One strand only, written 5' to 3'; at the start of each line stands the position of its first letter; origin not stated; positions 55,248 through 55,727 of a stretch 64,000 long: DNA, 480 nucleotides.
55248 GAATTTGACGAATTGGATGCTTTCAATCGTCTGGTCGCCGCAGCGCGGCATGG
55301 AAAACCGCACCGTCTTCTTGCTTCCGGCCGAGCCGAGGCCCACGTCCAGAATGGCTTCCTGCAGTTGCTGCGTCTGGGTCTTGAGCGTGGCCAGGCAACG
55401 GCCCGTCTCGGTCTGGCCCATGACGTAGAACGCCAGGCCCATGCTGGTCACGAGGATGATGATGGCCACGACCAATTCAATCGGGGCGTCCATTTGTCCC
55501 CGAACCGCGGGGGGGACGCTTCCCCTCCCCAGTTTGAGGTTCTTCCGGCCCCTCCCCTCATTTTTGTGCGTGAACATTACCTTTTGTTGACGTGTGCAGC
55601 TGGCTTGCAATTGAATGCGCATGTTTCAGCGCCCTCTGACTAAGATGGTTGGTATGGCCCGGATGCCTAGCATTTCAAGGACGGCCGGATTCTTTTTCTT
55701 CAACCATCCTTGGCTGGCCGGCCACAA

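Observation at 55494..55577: Second pilin gene also draws its Arg-Gly-Gln cleavage motif from the end of the same repeat family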

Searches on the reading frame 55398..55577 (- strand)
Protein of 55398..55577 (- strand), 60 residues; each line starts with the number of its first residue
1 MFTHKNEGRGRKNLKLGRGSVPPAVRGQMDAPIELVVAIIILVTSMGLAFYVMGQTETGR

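Call 62: search_protein_families(library=pfam, proteins=[window:55398-55577:-], max_evalue=10)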
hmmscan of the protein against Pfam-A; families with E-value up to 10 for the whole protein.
seq(60 aa): 0 families
